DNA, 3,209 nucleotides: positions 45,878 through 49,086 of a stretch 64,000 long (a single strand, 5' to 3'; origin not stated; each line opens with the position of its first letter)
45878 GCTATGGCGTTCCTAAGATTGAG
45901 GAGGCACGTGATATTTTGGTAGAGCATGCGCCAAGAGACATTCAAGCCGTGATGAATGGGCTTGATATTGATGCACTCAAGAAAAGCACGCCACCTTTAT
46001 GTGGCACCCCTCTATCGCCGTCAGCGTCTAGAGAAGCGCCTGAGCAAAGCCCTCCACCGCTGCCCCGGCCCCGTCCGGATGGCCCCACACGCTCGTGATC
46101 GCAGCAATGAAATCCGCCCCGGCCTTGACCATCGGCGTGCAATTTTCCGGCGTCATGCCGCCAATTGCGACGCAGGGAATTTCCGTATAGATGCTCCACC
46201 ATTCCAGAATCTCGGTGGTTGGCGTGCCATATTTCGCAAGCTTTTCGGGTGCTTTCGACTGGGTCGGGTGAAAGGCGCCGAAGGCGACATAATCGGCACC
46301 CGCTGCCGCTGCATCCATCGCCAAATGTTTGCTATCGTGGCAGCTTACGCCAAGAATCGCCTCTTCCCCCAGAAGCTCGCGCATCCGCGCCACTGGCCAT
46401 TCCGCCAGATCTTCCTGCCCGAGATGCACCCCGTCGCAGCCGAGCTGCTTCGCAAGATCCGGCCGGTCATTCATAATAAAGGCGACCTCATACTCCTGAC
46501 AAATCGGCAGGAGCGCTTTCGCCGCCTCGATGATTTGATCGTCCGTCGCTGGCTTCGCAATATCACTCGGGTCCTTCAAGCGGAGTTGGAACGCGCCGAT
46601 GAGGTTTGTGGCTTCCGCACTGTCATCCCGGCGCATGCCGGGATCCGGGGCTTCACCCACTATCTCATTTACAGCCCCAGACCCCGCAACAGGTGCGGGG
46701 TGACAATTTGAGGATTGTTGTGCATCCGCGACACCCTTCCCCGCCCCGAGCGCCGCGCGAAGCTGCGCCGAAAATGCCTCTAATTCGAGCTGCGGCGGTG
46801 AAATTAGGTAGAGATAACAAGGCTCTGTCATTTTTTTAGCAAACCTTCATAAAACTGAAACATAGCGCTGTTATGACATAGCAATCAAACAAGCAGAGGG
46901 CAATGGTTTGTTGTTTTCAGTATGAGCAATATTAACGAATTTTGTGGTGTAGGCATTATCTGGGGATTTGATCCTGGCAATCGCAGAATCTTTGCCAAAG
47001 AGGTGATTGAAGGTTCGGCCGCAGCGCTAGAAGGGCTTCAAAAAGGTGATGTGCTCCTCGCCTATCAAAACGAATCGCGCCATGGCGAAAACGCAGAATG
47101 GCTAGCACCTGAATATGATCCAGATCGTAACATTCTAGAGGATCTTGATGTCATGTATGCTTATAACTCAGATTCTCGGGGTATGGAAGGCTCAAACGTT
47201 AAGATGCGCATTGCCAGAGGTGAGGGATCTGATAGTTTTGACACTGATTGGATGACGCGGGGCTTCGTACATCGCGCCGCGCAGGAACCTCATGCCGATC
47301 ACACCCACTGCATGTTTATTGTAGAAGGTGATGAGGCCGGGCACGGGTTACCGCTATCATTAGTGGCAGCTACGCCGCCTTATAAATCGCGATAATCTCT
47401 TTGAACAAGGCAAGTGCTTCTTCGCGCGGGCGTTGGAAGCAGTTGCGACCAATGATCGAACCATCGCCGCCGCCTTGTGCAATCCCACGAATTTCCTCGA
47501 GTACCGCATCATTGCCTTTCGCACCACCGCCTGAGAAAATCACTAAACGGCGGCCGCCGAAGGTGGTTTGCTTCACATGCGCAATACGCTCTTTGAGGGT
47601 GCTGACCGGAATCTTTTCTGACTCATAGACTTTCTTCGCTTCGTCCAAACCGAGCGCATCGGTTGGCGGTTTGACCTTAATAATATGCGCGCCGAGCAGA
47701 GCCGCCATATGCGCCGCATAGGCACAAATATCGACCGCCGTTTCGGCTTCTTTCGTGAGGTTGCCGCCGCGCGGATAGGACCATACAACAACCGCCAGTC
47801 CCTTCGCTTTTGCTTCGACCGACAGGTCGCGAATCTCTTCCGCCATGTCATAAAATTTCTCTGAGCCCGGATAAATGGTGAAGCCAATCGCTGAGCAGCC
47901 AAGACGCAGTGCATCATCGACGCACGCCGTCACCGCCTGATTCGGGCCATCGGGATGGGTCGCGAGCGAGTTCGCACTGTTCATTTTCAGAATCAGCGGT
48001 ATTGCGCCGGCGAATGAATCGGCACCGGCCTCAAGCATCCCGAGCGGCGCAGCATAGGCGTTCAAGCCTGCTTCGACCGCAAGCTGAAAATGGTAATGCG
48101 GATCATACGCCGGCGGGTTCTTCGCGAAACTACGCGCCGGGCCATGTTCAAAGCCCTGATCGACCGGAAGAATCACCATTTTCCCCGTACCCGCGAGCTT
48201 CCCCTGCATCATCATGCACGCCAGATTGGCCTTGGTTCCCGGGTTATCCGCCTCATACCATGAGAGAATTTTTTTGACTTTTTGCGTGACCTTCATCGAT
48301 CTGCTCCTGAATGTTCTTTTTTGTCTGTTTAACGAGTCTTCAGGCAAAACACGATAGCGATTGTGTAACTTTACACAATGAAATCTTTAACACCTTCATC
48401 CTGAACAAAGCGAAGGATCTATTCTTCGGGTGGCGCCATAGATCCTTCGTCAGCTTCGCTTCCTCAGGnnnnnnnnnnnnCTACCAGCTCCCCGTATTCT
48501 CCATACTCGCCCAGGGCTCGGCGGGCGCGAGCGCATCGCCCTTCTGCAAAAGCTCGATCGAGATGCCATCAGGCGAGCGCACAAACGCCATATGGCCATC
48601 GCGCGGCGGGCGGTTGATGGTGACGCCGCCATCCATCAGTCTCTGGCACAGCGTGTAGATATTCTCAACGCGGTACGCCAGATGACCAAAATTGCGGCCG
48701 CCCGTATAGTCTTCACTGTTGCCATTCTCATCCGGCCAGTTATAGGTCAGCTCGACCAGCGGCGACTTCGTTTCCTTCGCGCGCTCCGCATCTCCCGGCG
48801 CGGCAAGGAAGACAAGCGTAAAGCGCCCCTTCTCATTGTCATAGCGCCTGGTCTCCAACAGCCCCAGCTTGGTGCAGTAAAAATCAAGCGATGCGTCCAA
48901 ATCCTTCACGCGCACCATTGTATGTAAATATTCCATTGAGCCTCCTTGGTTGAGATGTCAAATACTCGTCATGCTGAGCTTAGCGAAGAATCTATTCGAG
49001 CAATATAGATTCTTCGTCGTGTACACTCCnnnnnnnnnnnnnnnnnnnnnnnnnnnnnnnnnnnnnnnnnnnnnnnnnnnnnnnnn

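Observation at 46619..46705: Palindromic element inserted in frame inside thiE (RPE-like behaviour)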

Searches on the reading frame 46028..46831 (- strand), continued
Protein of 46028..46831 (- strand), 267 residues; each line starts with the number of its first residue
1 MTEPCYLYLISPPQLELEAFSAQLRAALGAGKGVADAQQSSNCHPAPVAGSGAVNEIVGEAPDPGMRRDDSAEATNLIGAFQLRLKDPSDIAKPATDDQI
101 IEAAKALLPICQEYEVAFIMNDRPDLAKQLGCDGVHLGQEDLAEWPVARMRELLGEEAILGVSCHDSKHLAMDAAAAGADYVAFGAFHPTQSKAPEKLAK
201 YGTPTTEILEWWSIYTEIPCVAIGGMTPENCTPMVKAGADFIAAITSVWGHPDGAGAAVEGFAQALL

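Call 63: fold_search(model_id=the predicted structure, library=pdb)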
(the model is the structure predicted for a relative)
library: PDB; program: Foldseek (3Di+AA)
matches with E <= 10: 1822; with E <= 0.001: 742
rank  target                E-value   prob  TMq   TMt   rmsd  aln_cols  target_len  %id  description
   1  2tps_A                4.5e-14  1.00  0.69  0.81   2.3       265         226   24  THIAMIN PHOSPHATE SYNTHASE (released 1999-03-18)
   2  2tps_B                4.5e-14  1.00  0.68  0.80   2.6       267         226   24  THIAMIN PHOSPHATE SYNTHASE (released 1999-03-18)
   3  1g4e_A                1.0e-13  1.00  0.64  0.78   2.8       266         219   22  THIAMIN PHOSPHATE SYNTHASE (released 2001-09-26)
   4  1xi3_A                1.1e-13  1.00  0.65  0.85   2.8       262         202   26  Thiamine phosphate pyrophosphorylase from Pyrococcus furiosus Pfu-1255191-001 (released 2004-09-28)
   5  3o15                  1.1e-13  1.00  0.68  0.82   2.5       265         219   23  Crystal Structure of Bacillus subtilis Thiamin Phosphate Synthase Complexed with a Carboxylated Thiazole Phosphate (released 2011-07-27)
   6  1g4t_B                1.2e-13  1.00  0.68  0.80   2.6       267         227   24  THIAMIN PHOSPHATE SYNTHASE (released 2001-09-26)
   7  1g4s_A                1.5e-13  1.00  0.67  0.79   2.8       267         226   22  THIAMIN PHOSPHATE SYNTHASE (released 2001-09-26)
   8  1g69_B                2.3e-13  1.00  0.68  0.79   2.5       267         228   23  THIAMIN PHOSPHATE SYNTHASE (released 2001-09-26)
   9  1g6c_B                2.6e-13  1.00  0.68  0.80   2.5       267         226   23  THIAMIN PHOSPHATE SYNTHASE (released 2001-09-26)
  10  1g4e_B                3.9e-13  1.00  0.66  0.79   2.6       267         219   22  THIAMIN PHOSPHATE SYNTHASE (released 2001-09-26)
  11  1g4p_A                5.0e-13  1.00  0.67  0.81   2.6       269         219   22  THIAMIN PHOSPHATE SYNTHASE (released 2001-09-26)
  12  1g67_A                7.5e-13  1.00  0.69  0.81   2.3       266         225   22  THIAMIN PHOSPHATE SYNTHASE (released 2001-09-26)
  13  1g4p_B                2.4e-12  1.00  0.67  0.81   2.2       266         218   22  THIAMIN PHOSPHATE SYNTHASE (released 2001-09-26)
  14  3o16                  6.2e-12  1.00  0.64  0.81   2.6       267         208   23  Crystal Structure of Bacillus subtilis Thiamin Phosphate Synthase K159A (released 2011-07-27)
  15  3o63_A                8.4e-12  1.00  0.68  0.84   3.2       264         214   26  Crystal Structure of Thiamin Phosphate Synthase from Mycobacterium tuberculosis (released 2011-07-27)
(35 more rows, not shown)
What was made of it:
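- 46028..46831 (-): thiE coding sequence (thiamine-phosphate synthase, 267 aa), open from ATG to stop. Its best structural match is 2tps_A, TM-score 0.81 normalised by target length (call 63).
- On ThiE (thiamine-phosphate synthase, Pfam PF02581): 2tps_A: TM-score 0.81 normalised by target length, rmsd 2.3 A (call 63).
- The best PDB match is B. subtilis ThiE 2tps_A, with TM-score 0.81 normalised by target length (call 63).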

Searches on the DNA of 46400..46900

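Call 39: search_rna_families(source=window, start=46400, end=46900, threshold=evalue, max_evalue=1)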
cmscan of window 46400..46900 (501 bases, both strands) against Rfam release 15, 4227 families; matches with E-value up to 1: 0.
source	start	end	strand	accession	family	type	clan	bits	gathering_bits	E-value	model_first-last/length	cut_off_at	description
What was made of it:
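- On Rickettsia palindromic elements (RPE): Rfam gave no match (call 39).
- No Rfam family matches (call 39).
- Tried and rejected: No match at E <= 1 on 46400-46900 (call 39).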

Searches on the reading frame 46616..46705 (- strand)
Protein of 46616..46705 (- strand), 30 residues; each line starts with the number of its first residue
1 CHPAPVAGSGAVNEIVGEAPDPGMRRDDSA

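Call 71: search_protein_representatives(alignment_id=A5)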
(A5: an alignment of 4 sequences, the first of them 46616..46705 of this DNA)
Query: 4 sequences, 30 profile positions. Proteins with E-value up to 0.001 (for the whole library): 14; up to 1e-10: 4; up to 1e-30: 0. The best 14 are listed.
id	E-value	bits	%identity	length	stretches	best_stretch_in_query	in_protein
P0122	2.8e-16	75.2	-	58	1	1-30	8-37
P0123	9.5e-15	70.3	-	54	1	1-30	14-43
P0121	8.2e-14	67.3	-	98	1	1-30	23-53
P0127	2.8e-11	59.2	-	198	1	1-30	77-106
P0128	2.9e-06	43.2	-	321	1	1-29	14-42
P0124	4.8e-06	42.5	-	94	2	1-18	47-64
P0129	1.5e-05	40.9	-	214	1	1-29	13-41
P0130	1.8e-05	40.7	-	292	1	1-29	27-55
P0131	2.2e-05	40.4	-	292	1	1-30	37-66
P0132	3.3e-05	39.8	-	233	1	1-29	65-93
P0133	1.0e-04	38.3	-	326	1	1-29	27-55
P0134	1.5e-04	37.7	-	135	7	8-28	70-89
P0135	5.9e-04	35.8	-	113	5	1-9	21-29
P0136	8.9e-04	35.2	-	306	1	1-29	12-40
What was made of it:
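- Tried and rejected: The exhaustive representative search did better, with 14 hits (call 71).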

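Call 72: search_protein_families(library=pfam, proteins=[P0127, P0128, P0129, P0130, P0131, P0132, P0133, P0136], max_evalue=0.001)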
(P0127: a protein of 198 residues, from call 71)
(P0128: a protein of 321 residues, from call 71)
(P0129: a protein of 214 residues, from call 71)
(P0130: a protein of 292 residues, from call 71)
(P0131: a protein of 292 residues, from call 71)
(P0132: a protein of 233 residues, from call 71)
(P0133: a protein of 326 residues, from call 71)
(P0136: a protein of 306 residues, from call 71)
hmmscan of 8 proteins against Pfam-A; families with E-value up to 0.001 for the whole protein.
P0127 (198 aa): 1 family
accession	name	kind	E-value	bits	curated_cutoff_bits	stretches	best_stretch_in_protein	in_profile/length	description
PF02283.22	CobU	-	4.2e-56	189.5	27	2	104-196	72-168/168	Cobinamide kinase / cobinamide phosphate guanyltransferase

P0128 (321 aa): 1 family
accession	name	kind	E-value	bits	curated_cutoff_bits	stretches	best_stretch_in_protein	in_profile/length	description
PF07963.17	N_methyl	-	0.00011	22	21.2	1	45-68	4-27/27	Prokaryotic N-terminal methylation motif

P0129 (214 aa): 1 family
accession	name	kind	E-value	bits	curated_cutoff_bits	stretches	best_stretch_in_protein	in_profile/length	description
PF07963.17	N_methyl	-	6.7e-05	22.7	21.2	1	51-74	4-27/27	Prokaryotic N-terminal methylation motif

P0130 (292 aa): 0 families

P0131 (292 aa): 1 family
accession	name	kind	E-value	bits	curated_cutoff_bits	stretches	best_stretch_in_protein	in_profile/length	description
PF07963.17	N_methyl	-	0.00011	22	21.2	1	66-88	5-27/27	Prokaryotic N-terminal methylation motif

P0132 (233 aa): 1 family
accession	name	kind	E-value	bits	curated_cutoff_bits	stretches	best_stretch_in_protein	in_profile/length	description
PF01121.26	CoaE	-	6.4e-38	130.7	27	2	96-208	62-172/180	Dephospho-CoA kinase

P0133 (326 aa): 1 family
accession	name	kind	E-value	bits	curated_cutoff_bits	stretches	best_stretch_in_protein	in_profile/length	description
PF07963.17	N_methyl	-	5.1e-05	23.1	21.2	1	58-81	4-27/27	Prokaryotic N-terminal methylation motif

P0136 (306 aa): 1 family
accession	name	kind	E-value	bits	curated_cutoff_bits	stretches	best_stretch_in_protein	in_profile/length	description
PF07963.17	N_methyl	-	0.00067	19.6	21.2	0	42-63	6-27/27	Prokaryotic N-terminal methylation motif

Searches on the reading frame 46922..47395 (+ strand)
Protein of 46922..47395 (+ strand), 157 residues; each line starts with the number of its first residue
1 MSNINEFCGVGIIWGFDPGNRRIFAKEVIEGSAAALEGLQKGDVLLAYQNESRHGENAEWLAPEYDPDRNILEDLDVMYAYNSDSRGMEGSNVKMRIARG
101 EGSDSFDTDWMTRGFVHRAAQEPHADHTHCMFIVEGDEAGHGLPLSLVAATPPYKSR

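Call 58: search_protein_families(library=pfam, proteins=[window:46922-47395:+], max_evalue=0.001)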
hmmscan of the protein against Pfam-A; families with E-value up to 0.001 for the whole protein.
window:46922-47395:+ (157 aa): 1 family
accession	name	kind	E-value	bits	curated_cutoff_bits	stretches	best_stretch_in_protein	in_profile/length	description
PF17820.7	PDZ_6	-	0.00015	21.8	27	1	26-52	3-29/54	PDZ domain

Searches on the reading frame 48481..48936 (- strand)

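Call 58: search_protein_families(library=pfam, proteins=[window:48481-48936:-], max_evalue=0.001)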
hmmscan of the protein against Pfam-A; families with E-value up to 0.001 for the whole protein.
window:48481-48936:- (151 aa): 2 families
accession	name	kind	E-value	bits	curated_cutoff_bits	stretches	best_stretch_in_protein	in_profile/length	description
PF00903.31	Glyoxalase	-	1.2e-17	64.8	20.6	1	5-129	4-121/121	Glyoxalase/Bleomycin resistance protein/Dioxygenase superfamily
PF13669.12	Glyoxalase_4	-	1.2e-09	38.8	27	1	5-114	2-101/109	Glyoxalase/Bleomycin resistance protein/Dioxygenase superfamily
